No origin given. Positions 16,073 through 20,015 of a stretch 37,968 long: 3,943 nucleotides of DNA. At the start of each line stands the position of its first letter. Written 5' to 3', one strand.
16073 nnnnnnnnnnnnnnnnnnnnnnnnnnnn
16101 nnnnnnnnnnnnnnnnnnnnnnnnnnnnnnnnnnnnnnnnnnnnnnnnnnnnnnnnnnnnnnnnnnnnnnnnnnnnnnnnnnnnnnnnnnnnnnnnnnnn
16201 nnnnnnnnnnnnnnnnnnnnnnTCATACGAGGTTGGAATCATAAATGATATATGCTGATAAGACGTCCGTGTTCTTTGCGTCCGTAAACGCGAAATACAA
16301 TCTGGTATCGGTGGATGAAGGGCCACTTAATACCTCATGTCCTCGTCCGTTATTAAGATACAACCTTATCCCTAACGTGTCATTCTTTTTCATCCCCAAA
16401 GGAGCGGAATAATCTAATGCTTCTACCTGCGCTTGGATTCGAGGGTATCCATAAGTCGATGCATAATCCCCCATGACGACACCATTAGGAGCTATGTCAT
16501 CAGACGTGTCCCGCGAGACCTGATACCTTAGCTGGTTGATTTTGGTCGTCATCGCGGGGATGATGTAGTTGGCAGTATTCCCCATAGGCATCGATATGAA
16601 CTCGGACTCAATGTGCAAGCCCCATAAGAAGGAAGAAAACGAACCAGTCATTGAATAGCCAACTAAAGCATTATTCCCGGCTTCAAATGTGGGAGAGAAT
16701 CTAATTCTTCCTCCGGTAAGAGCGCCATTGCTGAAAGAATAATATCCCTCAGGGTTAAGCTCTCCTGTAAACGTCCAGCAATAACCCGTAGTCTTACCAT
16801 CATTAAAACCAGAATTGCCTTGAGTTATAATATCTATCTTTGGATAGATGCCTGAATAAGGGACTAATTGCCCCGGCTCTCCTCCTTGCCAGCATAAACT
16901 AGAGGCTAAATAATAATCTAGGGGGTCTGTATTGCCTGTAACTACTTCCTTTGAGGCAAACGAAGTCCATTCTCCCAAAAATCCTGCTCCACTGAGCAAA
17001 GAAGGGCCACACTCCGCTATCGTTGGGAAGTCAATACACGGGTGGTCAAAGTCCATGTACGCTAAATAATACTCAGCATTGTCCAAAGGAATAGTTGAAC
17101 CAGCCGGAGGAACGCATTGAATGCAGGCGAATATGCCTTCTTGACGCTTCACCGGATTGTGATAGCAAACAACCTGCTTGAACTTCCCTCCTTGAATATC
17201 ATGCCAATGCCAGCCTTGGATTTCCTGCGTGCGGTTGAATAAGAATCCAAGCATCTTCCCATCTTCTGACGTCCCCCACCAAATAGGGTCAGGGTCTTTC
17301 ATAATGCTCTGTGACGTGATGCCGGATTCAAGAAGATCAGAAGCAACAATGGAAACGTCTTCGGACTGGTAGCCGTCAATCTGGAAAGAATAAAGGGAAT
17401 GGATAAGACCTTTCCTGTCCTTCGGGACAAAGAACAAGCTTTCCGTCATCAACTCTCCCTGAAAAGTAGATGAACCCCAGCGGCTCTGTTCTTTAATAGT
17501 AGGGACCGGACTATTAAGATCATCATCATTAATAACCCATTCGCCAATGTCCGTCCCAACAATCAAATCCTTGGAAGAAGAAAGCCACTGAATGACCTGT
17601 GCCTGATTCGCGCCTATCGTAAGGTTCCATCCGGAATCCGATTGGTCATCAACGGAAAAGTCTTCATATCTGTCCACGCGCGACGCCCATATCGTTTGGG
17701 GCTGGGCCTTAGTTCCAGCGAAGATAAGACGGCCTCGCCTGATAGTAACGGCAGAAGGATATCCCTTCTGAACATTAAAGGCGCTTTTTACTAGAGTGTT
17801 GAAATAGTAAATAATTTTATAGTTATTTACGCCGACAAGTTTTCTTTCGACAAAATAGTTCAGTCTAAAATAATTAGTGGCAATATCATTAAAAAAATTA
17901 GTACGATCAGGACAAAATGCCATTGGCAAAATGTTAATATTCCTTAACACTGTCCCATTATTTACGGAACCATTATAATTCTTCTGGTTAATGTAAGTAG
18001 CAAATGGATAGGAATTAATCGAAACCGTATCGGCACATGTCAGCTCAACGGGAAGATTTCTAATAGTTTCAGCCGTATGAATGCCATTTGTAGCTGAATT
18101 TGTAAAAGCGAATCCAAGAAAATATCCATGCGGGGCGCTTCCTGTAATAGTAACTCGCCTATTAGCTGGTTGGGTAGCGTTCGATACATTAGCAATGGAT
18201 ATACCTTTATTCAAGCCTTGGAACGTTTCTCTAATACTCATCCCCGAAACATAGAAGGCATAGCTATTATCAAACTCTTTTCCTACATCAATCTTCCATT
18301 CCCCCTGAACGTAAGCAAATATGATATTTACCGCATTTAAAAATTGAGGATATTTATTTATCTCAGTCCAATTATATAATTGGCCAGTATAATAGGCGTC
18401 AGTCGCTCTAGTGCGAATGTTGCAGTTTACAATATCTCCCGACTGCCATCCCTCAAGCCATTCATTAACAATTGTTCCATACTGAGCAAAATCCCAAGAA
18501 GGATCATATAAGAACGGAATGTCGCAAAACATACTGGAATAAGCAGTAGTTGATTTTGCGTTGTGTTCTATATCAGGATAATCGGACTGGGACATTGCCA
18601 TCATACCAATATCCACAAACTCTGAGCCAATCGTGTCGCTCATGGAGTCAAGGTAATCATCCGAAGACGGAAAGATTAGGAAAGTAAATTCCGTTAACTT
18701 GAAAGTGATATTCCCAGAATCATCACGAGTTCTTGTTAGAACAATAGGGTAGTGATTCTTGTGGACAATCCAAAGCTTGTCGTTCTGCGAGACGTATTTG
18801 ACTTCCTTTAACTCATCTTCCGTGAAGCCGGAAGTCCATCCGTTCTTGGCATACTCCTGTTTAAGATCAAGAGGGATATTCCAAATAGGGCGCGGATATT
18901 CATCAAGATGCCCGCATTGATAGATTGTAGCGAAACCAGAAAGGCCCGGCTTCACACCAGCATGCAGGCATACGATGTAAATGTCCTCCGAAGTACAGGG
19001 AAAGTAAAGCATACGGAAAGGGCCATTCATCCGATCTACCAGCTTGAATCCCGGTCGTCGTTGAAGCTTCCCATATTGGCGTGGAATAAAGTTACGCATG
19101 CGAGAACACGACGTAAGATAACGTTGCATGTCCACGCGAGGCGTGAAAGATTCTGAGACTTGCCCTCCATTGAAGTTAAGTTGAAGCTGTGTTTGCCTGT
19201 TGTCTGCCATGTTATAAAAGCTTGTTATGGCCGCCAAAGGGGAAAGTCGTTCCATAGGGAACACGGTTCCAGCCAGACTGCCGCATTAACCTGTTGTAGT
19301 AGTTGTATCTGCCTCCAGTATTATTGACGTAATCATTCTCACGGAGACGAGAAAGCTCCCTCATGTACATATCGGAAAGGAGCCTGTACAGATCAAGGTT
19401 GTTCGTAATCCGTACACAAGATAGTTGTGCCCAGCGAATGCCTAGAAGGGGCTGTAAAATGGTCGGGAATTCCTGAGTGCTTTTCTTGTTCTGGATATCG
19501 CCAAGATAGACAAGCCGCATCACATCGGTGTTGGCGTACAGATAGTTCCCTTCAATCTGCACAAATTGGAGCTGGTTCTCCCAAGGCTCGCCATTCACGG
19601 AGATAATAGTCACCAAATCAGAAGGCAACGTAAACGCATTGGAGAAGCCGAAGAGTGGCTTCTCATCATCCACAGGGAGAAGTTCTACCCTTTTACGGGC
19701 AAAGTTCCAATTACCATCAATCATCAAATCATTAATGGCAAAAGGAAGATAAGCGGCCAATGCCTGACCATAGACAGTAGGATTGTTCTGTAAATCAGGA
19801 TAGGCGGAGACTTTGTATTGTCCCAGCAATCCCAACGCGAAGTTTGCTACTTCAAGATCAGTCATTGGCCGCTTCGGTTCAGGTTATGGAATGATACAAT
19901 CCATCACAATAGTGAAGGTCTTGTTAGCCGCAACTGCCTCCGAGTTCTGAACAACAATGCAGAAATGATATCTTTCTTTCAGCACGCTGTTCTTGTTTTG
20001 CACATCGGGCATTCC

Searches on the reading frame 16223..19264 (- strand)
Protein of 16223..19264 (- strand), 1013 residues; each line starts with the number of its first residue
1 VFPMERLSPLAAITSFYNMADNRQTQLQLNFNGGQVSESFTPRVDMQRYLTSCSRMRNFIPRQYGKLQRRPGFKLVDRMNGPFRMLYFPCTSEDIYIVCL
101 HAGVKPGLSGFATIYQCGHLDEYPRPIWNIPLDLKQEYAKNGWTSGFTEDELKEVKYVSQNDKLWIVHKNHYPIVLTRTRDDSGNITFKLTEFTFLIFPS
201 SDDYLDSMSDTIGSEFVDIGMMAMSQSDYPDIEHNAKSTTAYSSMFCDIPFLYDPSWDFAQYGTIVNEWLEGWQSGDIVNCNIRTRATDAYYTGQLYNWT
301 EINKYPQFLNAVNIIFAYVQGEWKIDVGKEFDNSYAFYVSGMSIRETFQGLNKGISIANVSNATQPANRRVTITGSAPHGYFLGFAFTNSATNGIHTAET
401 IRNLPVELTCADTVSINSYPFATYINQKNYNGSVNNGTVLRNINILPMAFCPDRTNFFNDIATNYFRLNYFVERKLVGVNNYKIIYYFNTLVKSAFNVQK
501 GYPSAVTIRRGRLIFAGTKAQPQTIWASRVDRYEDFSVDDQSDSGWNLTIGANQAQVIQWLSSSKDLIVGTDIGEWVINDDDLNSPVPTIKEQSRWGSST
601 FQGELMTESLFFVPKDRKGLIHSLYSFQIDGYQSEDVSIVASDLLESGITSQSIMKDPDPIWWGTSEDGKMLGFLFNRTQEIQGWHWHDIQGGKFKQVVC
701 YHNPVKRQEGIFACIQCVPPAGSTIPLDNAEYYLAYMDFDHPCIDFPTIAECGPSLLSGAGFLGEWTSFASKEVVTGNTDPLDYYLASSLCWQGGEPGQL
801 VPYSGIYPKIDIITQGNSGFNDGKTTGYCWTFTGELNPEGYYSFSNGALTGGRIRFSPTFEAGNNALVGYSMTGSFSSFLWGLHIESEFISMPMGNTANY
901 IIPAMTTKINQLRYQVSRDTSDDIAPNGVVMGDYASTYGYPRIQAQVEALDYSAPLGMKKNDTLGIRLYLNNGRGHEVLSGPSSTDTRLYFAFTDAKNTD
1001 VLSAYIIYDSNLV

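Call 20: search_protein_families(library=phrogs, proteins=[window:16223-19264:-], max_evalue=0.001)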
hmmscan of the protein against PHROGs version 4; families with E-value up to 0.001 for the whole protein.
window:16223-19264:- (1013 aa): 4 families
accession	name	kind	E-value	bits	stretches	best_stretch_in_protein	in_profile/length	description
phrog_376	-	tail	2.6e-77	261.8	2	492-715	286-515/712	tail protein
phrog_15566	-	tail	1.5e-30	107.2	1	491-699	36-249/552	tail protein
phrog_20269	-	unknown function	3.7e-10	40.4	1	27-182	6-146/374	-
phrog_30010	-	unknown function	2.3e-06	27.7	1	617-700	188-271/517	-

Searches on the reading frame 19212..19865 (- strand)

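Call 52: search_protein_families(library=phrogs, proteins=[window:19212-19865:-], max_evalue=0.001)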
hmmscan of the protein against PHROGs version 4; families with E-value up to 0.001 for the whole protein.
window:19212-19865:- (217 aa): 2 families
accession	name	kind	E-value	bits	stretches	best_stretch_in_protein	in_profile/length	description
phrog_394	-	tail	2.5e-22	80.3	1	1-178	2-170/190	tail protein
phrog_9239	-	tail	8.4e-06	25.4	1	34-171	31-163/741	tail tubular protein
